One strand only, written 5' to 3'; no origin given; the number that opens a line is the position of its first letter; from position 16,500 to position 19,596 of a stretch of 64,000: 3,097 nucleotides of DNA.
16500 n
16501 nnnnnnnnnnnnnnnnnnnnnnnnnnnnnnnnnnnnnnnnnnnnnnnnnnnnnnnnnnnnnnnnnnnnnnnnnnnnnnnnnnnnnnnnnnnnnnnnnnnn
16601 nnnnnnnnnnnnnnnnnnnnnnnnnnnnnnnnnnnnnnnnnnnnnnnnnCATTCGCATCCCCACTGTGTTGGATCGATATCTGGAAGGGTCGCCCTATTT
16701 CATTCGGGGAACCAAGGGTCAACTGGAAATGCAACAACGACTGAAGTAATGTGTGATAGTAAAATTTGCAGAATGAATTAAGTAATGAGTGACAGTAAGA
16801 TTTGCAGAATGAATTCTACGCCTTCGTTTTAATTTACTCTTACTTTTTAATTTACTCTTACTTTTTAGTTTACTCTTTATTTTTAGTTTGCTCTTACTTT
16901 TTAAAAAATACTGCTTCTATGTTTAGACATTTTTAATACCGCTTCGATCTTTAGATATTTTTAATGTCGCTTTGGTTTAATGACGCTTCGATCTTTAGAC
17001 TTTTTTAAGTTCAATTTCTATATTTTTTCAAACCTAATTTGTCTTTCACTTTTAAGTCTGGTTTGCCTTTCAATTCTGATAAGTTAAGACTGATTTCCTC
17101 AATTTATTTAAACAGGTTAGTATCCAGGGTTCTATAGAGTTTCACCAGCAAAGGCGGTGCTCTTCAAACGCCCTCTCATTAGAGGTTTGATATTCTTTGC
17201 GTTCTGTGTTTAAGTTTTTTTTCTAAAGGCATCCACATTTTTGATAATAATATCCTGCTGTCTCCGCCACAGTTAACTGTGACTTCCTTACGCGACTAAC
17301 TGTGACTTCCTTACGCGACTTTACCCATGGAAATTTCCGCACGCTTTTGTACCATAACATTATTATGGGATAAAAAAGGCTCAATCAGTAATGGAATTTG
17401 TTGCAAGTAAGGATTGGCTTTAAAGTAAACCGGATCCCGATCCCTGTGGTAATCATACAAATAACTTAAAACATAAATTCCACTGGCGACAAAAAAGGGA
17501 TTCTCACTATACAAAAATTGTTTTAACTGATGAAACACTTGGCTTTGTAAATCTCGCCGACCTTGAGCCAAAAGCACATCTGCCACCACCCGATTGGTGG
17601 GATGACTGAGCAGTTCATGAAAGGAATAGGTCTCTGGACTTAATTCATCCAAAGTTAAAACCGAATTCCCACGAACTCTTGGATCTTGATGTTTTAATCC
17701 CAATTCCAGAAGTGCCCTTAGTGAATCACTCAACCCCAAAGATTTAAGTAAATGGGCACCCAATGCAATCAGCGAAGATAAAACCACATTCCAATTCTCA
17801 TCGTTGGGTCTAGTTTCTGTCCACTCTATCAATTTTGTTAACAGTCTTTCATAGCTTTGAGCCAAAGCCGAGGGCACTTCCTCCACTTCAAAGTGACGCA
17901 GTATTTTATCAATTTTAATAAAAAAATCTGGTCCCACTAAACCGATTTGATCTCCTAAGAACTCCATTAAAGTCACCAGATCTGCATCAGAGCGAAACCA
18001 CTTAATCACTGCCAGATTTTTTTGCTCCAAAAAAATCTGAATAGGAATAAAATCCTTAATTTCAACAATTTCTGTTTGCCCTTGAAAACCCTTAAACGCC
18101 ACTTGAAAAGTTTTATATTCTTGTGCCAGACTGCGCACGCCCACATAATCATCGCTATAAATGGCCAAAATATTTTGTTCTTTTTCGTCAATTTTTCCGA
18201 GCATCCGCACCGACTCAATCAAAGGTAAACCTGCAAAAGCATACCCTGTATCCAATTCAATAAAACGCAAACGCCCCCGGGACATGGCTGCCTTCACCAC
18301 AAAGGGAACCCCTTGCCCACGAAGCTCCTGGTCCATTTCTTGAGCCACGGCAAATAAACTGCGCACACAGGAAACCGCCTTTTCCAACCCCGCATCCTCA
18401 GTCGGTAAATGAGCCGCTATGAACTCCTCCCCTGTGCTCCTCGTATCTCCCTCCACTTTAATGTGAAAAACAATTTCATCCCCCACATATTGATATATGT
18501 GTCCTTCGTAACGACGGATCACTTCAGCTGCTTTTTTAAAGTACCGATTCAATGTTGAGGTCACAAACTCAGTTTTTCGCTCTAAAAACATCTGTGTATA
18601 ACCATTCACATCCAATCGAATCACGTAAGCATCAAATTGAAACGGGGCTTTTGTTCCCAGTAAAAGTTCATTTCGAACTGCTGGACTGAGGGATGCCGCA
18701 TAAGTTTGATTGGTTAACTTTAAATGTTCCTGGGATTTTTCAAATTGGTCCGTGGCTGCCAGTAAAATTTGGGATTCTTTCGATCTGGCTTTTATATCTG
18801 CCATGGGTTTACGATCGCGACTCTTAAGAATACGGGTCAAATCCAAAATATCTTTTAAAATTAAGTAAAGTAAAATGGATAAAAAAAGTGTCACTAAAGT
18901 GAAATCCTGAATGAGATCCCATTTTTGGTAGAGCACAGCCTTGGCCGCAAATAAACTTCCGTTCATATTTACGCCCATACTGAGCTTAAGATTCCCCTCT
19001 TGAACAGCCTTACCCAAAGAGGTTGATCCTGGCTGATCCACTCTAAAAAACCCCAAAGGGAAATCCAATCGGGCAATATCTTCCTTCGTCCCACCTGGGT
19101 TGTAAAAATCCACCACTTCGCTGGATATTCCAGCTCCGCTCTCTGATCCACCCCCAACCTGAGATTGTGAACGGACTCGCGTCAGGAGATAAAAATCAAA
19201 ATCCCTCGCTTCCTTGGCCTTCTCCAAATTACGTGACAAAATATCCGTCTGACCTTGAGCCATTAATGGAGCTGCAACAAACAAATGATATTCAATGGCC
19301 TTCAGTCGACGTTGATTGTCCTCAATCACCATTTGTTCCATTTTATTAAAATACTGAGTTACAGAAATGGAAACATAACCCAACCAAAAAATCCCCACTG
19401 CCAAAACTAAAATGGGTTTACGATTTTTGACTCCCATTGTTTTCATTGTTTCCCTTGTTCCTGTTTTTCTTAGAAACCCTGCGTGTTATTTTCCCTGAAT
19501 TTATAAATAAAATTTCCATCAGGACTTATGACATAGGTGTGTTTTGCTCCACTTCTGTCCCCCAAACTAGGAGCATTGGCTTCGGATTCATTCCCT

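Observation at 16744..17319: Convergent serS/cyclase intergenic region is a patchwork of four tandem-repeat families, two of which duplicate the genes' own stop codons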

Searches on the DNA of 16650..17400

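Call 47: search_rna_families(source=window, start=16650, end=17400, threshold=evalue, max_evalue=1)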
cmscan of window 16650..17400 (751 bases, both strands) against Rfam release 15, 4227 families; matches with E-value up to 1: 0.
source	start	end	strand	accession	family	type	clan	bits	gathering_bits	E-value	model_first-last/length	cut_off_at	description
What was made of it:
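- There is no Rfam family (call 47).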

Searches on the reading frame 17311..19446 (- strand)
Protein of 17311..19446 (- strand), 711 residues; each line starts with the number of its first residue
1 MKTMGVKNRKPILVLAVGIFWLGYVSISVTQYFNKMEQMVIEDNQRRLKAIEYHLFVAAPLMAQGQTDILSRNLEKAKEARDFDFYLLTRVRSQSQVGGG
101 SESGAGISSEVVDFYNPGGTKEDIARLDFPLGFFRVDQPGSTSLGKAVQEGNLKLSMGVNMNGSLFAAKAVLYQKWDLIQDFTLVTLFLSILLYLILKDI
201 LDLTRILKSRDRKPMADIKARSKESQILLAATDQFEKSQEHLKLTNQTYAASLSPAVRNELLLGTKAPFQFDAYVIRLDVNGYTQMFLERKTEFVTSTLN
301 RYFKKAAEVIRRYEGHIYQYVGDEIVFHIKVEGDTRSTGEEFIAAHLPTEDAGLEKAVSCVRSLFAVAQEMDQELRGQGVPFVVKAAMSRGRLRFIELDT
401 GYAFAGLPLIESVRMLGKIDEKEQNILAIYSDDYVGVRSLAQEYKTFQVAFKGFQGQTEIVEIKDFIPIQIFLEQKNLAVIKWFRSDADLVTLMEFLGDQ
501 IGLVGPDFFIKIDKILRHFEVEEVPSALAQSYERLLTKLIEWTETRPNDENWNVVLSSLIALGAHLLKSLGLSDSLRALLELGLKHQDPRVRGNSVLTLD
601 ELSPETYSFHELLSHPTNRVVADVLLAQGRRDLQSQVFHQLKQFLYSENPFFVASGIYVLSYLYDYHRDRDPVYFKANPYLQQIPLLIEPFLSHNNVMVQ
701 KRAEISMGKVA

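Call 6: search_protein_families(library=pfam, proteins=[window:17311-19446:-])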
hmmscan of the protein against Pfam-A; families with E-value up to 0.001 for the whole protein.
window:17311-19446:- (711 aa): 0 families

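Call 8: search_protein_families(library=ncbifam, proteins=[window:17311-19446:-], max_evalue=0.01)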
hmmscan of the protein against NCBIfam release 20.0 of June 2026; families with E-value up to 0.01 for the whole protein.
window:17311-19446:- (711 aa): 0 families

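Call 9: find_encoding_contigs(protein=window:17311-19446:-, flank=6000, max_places=10)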
Protein window:17311-19446:- (711 aa): no gene with exactly this product is on record in the collection.
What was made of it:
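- On Bacterial minisatellite / VNTR: The exact-protein look-up was empty (call 9).
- Tried and rejected: The exact-protein look-up of the cyclase was empty (call 9).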

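Call 10: find_related_loci(query=window:17311-19446:-, collection=genome_contigs, flank=6000)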
Query window:17311-19446:- (711 aa) in genome_contigs; peptide patterns used: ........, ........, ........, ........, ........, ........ (x = any residue, [..] = any of these).
23 stretches matched a pattern, but none encodes a relative of the query by tblastn (E <= 1e-3).
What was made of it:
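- Tried and rejected: The genome scan with the cyclase found nothing (call 10).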

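Call 14: find_homologous_proteins(query=window:17311-19446:-)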
Query window:17311-19446:- (711 aa): 108 proteins with E <= 0.001 among 8000 candidates.
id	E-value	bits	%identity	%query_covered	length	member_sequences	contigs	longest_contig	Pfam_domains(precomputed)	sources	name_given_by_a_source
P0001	0.0e+0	1578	100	100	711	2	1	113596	-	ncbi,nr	ncbi:MAG: hypothetical protein K1X29_02930 [Bdellovibrionales bacterium]|nr:hypothetical protein [Bd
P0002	6.5e-202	691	48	98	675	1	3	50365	-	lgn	-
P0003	4.2e-201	688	48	99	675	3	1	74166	-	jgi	jgi:adenylate cyclase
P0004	8.0e-201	687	49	98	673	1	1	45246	-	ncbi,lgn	-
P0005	5.2e-192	658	48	95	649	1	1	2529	-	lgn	-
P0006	2.9e-188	646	47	99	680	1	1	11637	-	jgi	jgi:hypothetical protein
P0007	1.9e-186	640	46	100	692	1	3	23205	-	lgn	-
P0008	2.7e-186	639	46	98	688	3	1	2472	-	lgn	-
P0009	1.8e-183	630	45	98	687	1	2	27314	-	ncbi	ncbi:MAG: adenylate/guanylate cyclase domain-containing protein [Bdellovibrionales bacterium]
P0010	1.1e-181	624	46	99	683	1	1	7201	-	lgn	-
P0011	2.0e-180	620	45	99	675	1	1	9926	-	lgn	-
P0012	6.8e-175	602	44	99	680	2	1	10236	-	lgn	-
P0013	2.1e-168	580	45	94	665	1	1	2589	-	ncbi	-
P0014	4.4e-158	546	41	99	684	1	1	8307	-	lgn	-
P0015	3.3e-133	464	46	73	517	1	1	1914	-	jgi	jgi:class 3 adenylate cyclase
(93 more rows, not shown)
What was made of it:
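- On Bacterial minisatellite / VNTR: The next-best cyclase homologue is 49% identical (call 14).
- On Class III adenylate/guanylate cyclase (the label for the 711-aa gene): Homologues are named adenylate cyclase by their sources (call 14).
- Checked: Homologues at about 33% identity are named adenylate cyclase in Bdellovibrio (call 14).
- The source is a metagenome-assembled genome (call 14).
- Tried and rejected: The source name 'Bdellovibrionales MAG' rules that out (call 14).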

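Call 18: find_encoding_contigs(protein=P0003, flank=10000, max_places=2)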
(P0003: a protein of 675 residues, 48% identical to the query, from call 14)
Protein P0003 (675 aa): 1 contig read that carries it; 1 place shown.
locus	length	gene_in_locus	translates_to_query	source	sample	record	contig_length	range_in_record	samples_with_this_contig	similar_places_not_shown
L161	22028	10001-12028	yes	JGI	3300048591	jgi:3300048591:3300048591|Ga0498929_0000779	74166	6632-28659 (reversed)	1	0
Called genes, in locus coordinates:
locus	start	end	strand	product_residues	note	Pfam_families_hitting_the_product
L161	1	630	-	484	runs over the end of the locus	PF00072:Response_reg, PF00158:Sigma54_activat, PF14532:Sigma54_activ_2, PF07728:AAA_5 (weak), PF25601:AAA_lid_14, PF02954:HTH_8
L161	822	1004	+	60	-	PF07043:DUF1328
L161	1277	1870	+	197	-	PF00210:Ferritin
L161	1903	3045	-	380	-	PF00027:cNMP_binding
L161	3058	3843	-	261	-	-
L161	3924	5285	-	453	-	PF00496:SBP_bac_5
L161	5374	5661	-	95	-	-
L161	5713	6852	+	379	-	PF02518:HATPase_c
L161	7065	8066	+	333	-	PF00089:Trypsin (faint), PF13365:Trypsin_2 (weak)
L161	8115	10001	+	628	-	-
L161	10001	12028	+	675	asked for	-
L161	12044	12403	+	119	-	PF04304:DUF454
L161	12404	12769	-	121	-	PF01242:PTPS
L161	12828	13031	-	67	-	-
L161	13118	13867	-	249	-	PF13847:Methyltransf_31 (weak), PF08241:Methyltransf_11, PF08242:Methyltransf_12, PF13649:Methyltransf_25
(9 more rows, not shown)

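Call 19: find_encoding_contigs(protein=P0002, flank=10000, max_places=2)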
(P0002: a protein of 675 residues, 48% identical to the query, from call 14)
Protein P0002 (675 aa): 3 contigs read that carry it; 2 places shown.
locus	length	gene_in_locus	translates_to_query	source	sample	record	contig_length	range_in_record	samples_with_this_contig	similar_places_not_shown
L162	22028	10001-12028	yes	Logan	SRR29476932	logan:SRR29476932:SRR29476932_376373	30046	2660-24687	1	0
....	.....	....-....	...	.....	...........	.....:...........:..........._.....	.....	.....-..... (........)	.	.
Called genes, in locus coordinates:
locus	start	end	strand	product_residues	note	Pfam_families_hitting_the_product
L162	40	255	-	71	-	-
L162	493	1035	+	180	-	PF00210:Ferritin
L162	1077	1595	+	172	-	-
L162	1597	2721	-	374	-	PF00027:cNMP_binding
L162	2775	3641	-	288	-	-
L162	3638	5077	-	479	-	PF00496:SBP_bac_5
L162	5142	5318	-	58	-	-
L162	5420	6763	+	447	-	PF00512:HisKA (weak), PF02518:HATPase_c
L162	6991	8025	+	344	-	-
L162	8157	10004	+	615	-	-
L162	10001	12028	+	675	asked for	-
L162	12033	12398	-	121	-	PF01242:PTPS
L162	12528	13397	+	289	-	-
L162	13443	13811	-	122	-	-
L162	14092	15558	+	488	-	PF00171:Aldedh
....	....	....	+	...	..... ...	-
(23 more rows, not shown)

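Call 20: find_encoding_contigs(protein=P0004, flank=10000, max_places=2)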
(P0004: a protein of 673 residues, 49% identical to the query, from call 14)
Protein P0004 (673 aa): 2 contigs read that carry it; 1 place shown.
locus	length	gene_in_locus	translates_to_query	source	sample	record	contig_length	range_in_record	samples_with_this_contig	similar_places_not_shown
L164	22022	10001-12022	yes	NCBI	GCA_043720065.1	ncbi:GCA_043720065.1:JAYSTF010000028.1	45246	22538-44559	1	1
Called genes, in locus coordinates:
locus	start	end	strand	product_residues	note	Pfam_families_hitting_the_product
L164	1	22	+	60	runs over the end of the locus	PF07043:DUF1328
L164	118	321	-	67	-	-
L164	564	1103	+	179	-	PF00210:Ferritin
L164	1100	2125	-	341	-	PF00027:cNMP_binding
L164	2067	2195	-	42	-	-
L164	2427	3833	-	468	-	PF02518:HATPase_c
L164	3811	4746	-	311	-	-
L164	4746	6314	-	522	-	PF00496:SBP_bac_5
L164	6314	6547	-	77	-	-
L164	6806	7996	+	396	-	PF00089:Trypsin (weak), PF13365:Trypsin_2 (weak)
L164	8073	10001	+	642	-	-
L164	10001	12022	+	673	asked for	-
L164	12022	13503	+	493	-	PF00501:AMP-binding, PF13193:AMP-binding_C (weak)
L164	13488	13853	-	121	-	PF01242:PTPS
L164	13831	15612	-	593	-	-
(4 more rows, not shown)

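Call 54: search_protein_families(library=pfam, proteins=[window:17311-19446:-], max_evalue=10)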
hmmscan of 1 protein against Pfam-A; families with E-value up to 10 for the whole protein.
window:17311-19446:- (711 aa): 2 families
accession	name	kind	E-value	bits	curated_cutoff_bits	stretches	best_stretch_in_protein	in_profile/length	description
PF02985.28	HEAT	-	0.0068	17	23.5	1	578-603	4-28/31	HEAT repeat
PF13646.12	HEAT_2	-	0.0073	17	27.7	2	548-605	10-61/88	HEAT repeats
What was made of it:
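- Checked: There is no Pfam or NCBIfam hit (calls 6, 8, 54).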

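Call 55: search_solved_structures(query=window:17311-19446:-, max_evalue=1)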
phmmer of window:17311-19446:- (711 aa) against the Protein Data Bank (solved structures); distinct sequences matched with E-value up to 1: 5.
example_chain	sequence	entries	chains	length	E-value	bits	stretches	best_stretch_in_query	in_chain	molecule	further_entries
3r5g_A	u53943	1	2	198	0.0015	20.4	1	277-342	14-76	CyaB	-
2w01_A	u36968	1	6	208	0.11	14.3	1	275-327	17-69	ADENYLATE CYCLASE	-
7r65_A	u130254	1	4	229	0.2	13.4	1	273-336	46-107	Adenylate/guanylate cyclase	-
1wdk_C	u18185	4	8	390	0.3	12.8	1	349-423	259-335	3-ketoacyl-CoA thiolase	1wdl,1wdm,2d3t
6fht_A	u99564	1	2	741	0.82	11.3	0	275-327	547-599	Bacteriophytochrome,Adenylate cyclase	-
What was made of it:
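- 17311..19446 (-): 711-aa cyclase-like gene. 100% identical to a hypothetical protein, K1X29_02930, of a Bdellovibrionales MAG; homologues are named adenylate cyclase (call 14); weak match to CyaB 3r5g (call 55).
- On Class III adenylate/guanylate cyclase (the label for the 711-aa gene): CyaB 3r5g matches residues 277-342 at E 0.0015 (call 55).
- Checked: There is a weak match to class III cyclase CyaB (3r5g, E 0.0015, call 55).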
